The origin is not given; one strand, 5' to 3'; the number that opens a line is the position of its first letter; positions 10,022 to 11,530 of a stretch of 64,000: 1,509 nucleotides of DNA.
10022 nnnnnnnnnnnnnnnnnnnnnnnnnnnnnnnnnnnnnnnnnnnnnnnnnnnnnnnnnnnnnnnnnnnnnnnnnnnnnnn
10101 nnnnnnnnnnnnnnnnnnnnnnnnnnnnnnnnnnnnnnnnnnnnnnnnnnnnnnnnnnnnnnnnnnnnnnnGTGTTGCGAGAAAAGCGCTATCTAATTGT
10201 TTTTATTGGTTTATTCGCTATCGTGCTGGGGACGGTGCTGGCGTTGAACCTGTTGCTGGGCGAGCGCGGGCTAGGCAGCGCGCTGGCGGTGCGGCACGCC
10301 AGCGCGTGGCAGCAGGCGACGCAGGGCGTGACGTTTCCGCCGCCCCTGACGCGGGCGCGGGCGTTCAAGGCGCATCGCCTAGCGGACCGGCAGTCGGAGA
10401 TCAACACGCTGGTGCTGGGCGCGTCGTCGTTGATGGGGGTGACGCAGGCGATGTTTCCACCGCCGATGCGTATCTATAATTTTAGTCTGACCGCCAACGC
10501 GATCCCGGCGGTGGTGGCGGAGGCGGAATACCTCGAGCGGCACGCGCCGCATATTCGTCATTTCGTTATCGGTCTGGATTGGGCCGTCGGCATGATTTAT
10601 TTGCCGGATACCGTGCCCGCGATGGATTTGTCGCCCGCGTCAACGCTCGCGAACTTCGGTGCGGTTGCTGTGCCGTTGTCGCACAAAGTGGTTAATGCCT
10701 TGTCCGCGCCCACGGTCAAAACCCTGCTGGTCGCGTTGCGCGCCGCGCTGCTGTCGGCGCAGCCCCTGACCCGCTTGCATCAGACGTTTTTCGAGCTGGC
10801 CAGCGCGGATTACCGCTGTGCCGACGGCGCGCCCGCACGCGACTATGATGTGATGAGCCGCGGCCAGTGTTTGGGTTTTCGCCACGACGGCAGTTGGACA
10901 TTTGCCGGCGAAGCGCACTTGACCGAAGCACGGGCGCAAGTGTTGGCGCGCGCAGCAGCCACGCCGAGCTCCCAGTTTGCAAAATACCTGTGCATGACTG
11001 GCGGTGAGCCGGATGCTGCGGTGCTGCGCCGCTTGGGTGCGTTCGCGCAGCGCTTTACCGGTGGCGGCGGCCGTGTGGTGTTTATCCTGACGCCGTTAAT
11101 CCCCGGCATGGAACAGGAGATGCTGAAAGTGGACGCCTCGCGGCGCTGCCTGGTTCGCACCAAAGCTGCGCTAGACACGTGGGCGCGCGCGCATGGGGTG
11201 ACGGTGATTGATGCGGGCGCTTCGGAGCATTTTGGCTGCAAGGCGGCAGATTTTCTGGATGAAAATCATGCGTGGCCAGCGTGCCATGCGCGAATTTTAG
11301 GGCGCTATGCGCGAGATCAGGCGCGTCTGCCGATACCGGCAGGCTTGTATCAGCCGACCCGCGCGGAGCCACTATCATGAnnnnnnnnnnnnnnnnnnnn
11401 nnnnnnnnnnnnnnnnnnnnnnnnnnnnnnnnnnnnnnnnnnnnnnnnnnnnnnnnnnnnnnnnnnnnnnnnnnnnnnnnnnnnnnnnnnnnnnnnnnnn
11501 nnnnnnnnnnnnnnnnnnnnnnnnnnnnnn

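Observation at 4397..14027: Ten-gene, translationally coupled operon joining a Gtr/Arn-type three-component glycosylation system to 3-amino-3,6-dideoxyhexose synthesis genes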

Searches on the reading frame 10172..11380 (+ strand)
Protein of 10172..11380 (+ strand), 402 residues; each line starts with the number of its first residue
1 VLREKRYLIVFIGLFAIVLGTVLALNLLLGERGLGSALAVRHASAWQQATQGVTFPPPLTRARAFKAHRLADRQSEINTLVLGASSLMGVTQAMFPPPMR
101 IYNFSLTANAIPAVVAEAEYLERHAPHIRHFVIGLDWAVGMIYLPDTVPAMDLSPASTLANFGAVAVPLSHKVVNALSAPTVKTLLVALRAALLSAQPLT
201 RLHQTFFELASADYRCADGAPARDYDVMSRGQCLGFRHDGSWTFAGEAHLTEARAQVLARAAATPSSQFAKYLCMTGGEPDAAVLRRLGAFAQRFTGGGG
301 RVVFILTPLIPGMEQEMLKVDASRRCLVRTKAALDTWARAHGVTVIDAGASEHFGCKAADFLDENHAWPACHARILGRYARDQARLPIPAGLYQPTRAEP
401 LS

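Call 4: search_protein_families(library=pfam, proteins=[window:10172-11380:+], max_evalue=0.01)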
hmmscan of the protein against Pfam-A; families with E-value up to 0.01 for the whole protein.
window:10172-11380:+ (402 aa): 0 families

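Call 5: search_protein_families(library=ncbifam, proteins=[window:10172-11380:+], max_evalue=0.01)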
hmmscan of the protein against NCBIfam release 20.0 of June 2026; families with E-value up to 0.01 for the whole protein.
window:10172-11380:+ (402 aa): 0 families

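Call 19: find_homologous_proteins(query=window:10172-11380:+, max_evalue=0.001)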
Query window:10172-11380:+ (402 aa): 157 proteins with E <= 0.001 among 8000 candidates; the best 120 are listed.
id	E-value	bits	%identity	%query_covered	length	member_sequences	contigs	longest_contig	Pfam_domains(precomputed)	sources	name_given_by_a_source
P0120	2.4e-265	897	100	100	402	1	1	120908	-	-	-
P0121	1.0e-204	698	78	99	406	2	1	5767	-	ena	-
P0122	2.2e-177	608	68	98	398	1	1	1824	-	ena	-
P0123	3.8e-174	597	67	98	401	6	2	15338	-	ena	-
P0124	1.1e-173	596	68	97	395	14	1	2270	-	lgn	-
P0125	3.7e-172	591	68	97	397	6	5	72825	-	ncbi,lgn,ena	-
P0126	8.3e-172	590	68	98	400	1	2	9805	-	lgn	-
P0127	5.5e-171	587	67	98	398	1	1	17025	-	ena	-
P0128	1.1e-170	586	67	97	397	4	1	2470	-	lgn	-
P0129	2.2e-170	585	67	98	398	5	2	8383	-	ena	-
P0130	6.7e-170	583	66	97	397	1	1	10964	-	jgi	jgi:hypothetical protein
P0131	7.2e-170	583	67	98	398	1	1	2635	-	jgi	jgi:hypothetical protein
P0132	1.6e-169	582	67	98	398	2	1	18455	-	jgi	jgi:hypothetical protein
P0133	1.7e-169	582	66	98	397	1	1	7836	-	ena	-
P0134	5.1e-168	577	67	98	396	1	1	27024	-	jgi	jgi:hypothetical protein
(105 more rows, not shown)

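Call 22: search_solved_structures(query=A2, max_evalue=10)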
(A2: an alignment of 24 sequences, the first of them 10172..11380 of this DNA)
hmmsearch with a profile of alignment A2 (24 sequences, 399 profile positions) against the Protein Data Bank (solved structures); distinct sequences matched with E-value up to 10: 3.
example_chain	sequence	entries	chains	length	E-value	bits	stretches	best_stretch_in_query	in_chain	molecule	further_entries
3gt5_A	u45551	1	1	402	0.13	14.2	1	219-263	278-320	N-acetylglucosamine 2-epimerase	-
3v62_C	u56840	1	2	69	0.99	11.3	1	254-306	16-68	ATP-dependent DNA helicase SRS2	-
5a0t_A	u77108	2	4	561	2.1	10.3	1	276-319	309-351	RIBONUCLEASE J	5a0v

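Call 37: predict_structure(alignment_id=A2)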
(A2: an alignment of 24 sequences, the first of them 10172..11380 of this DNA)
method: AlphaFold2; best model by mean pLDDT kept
length: 402 residues; sequences in the alignment: 24
mean_pLDDT: 91.2   pTM: 0.88
mean pLDDT of the five models: 91.2, 90.6, 89.6, 88.4, 85.1
residues with pLDDT >= 90: 277; 70-90: 117; 50-70: 7; < 50: 1
segments of 3 or more residues with pLDDT < 50: none
pLDDT, mean of each block of 10 residues (from residue 1): 84 93 89 88 95 83 93 94 96 96 94 97 96 89 87 94 86 88 88 91 87 91 86 91 89 95 85 89 95 97 96 94 93 97 96 96 92 97 93 79 49
secondary structure, 60 per line:
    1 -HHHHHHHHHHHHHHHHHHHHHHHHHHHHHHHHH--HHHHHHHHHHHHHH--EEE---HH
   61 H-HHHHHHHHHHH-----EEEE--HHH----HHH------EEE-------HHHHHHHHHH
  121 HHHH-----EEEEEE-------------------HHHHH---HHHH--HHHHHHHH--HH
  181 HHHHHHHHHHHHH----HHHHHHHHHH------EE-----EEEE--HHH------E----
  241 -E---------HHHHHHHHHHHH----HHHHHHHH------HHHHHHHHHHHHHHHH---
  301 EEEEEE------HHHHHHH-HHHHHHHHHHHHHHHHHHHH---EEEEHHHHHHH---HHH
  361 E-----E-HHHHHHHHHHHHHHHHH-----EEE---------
elements in order: H2-34 H37-50 E53-55 H63-73 E79-82 E101-103 H111-124 E130-135 H155-159 H163-166 H169-176 H179-193 H198-207 E221-224 H252-263 H268-275 H282-297 E301-306 H313-319 H321-340 E344-347 H348-354 H369-385 E391-393

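Call 40: fold_search(model_id=the predicted structure, library=pdb)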
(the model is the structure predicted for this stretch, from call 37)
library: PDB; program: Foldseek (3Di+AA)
matches with E <= 10: 711; with E <= 0.001: 0
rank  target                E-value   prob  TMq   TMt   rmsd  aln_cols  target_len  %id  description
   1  3bma_B                1.4e-03  0.92  0.29  0.29  17.2       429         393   11  Crystal structure of D-alanyl-lipoteichoic acid synthetase from Streptococcus pneumoniae R6 (released 2007-12-25)
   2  3bma_A                2.6e-03  0.89  0.29  0.30  16.5       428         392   11  Crystal structure of D-alanyl-lipoteichoic acid synthetase from Streptococcus pneumoniae R6 (released 2007-12-25)
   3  3bma_E                3.1e-03  0.92  0.31  0.32  16.1       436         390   10  Crystal structure of D-alanyl-lipoteichoic acid synthetase from Streptococcus pneumoniae R6 (released 2007-12-25)
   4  3bma_C                3.6e-03  0.92  0.32  0.33  15.6       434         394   11  Crystal structure of D-alanyl-lipoteichoic acid synthetase from Streptococcus pneumoniae R6 (released 2007-12-25)
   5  7dxm_B                7.4e-03  0.84  0.31  0.32  16.1       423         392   10  Crystal structure of DltD (released 2021-07-21)
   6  7dxm_A                7.8e-03  0.85  0.32  0.32  16.2       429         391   10  Crystal structure of DltD (released 2021-07-21)
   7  5wzn_A                8.2e-03  0.18  0.13  0.10  23.3       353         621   12  Alpha-N-acetylgalactosaminidase NagBb from Bifidobacterium bifidum - GalNAc complex (released 2017-06-07)
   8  3bma_D                1.3e-02  0.77  0.31  0.32  16.4       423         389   11  Crystal structure of D-alanyl-lipoteichoic acid synthetase from Streptococcus pneumoniae R6 (released 2007-12-25)
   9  3bma_F                1.5e-02  0.72  0.30  0.30  17.9       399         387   10  Crystal structure of D-alanyl-lipoteichoic acid synthetase from Streptococcus pneumoniae R6 (released 2007-12-25)
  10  6pfx_A                1.8e-02  0.77  0.33  0.34  15.5       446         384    9  D-alanyl transferase DltD from Enterococcus faecium (released 2019-07-03)
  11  6o93                  1.8e-02  0.69  0.32  0.32  14.9       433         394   12  D-alanyl transferase DltD from Enterococcus faecalis (released 2019-03-27)
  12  6pfx_B                2.6e-02  0.72  0.33  0.35  16.2       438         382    9  D-alanyl transferase DltD from Enterococcus faecium (released 2019-07-03)
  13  7dxm_C                4.0e-02  0.60  0.33  0.34  15.6       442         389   10  Crystal structure of DltD (released 2021-07-21)
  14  5wzr_A                6.2e-02  0.07  0.13  0.09  23.6       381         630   12  Alpha-N-acetylgalactosaminidase NagBb from Bifidobacterium bifidum - Gal-NHAc-DNJ complex (released 2017-06-07)
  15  5wzp_B                6.6e-02  0.06  0.10  0.08  23.5       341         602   10  Alpha-N-acetylgalactosaminidase NagBb from Bifidobacterium bifidum - ligand free (released 2017-06-07)
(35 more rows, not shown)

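Call 62: search_protein_families(library=padloc, proteins=[window:10172-11380:+], max_evalue=0.001)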
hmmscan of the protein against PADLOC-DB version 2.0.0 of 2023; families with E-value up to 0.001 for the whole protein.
window:10172-11380:+ (402 aa): 0 families

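Call 65: search_protein_representatives(alignment_id=A2)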
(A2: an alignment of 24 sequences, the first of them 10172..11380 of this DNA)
Query: 24 sequences, 399 profile positions. Proteins with E-value up to 0.001 (for the whole library): 305; up to 1e-10: 125; up to 1e-30: 80. The best 150 are listed.
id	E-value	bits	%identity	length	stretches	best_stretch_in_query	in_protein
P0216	6.6e-184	627.8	-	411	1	3-397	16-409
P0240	2.0e-147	507.6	-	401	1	3-396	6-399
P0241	1.7e-134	465.0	-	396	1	4-386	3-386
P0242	1.2e-129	449.1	-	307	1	88-396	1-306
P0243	1.5e-128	445.5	-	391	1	1-379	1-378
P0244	8.5e-126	436.4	-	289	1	7-291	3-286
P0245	6.1e-120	417.1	-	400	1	4-386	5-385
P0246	6.5e-109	380.8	-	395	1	4-386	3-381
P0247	9.7e-108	376.9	-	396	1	4-378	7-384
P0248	1.2e-105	370.0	-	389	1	5-386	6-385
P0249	3.0e-104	365.4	-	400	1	3-257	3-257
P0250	4.1e-101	355.1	-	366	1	19-381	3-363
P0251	2.8e-99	349.1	-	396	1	3-384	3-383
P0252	1.5e-92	326.9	-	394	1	3-385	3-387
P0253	3.1e-90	319.3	-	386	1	19-380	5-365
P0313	2.0e-34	135.5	-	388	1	5-379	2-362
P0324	1.9e-25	106.0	-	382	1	5-380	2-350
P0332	7.7e-21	90.8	-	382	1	16-379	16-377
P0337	2.0e-19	86.1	-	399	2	226-379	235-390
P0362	5.7e-11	58.3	-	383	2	238-377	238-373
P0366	3.5e-10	55.7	-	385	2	235-384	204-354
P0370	1.1e-09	54.1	-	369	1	14-382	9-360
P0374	4.5e-09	52.0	-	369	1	79-385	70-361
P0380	1.5e-08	50.3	-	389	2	287-382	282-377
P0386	5.9e-08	48.3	-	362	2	207-379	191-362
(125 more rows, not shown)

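Call 66: search_protein_families(library=pfam, proteins=[P0313, P0324, P0332, P0337, P0362, P0366, P0370, P0374, P0380, P0386], max_evalue=0.01)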
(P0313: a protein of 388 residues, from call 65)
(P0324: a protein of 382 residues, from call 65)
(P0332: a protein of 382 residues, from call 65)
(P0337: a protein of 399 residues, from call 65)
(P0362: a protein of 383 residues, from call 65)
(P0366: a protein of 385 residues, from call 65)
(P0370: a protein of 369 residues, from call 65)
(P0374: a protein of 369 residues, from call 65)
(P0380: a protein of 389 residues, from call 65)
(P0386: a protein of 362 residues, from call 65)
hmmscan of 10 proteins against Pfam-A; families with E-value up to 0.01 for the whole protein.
P0313 (388 aa): 1 family
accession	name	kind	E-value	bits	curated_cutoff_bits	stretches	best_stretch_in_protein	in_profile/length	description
PF07611.17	DUF1574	-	0.0084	15.9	29.1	0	272-359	253-334/342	Protein of unknown function (DUF1574)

P0324 (382 aa): 1 family
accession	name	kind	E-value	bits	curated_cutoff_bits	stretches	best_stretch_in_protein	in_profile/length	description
PF07611.17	DUF1574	-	5.4e-07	29.7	29.1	1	249-348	242-336/342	Protein of unknown function (DUF1574)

P0332 (382 aa): 1 family
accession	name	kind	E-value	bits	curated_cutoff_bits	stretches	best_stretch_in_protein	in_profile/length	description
PF08387.15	FBD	-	0.0053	17.1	22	0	111-129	28-46/46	FBD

P0337 (399 aa): 1 family
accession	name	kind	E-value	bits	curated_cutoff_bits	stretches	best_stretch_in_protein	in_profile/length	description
PF07611.17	DUF1574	-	0.00013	21.9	29.1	1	301-388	254-335/342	Protein of unknown function (DUF1574)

P0362 (383 aa): 0 families

P0366 (385 aa): 1 family
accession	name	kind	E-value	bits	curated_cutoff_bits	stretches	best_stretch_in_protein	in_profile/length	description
PF13472.12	Lipase_GDSL_2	-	1e-07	33.1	32.9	1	250-340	79-173/178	GDSL-like Lipase/Acylhydrolase family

P0370 (369 aa): 1 family
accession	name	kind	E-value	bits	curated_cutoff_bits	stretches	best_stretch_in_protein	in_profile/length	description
PF07611.17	DUF1574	-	1e-12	48.6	29.1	1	71-355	65-335/342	Protein of unknown function (DUF1574)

P0374 (369 aa): 0 families

P0380 (389 aa): 1 family
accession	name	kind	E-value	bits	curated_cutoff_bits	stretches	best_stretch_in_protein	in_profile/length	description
PF13472.12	Lipase_GDSL_2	-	3.1e-05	25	32.9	1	278-347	83-152/178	GDSL-like Lipase/Acylhydrolase family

P0386 (362 aa): 1 family
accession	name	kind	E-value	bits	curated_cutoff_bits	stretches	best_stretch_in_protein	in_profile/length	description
PF07611.17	DUF1574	-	8.4e-08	32.4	29.1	1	242-361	227-336/342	Protein of unknown function (DUF1574)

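Call 68: search_dna_similar(query=window:10172-11380:+, collection=plasmids, mode=protein, max_evalue=0.001, max_rows=10)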
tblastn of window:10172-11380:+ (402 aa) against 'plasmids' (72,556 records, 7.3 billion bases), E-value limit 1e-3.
No match.
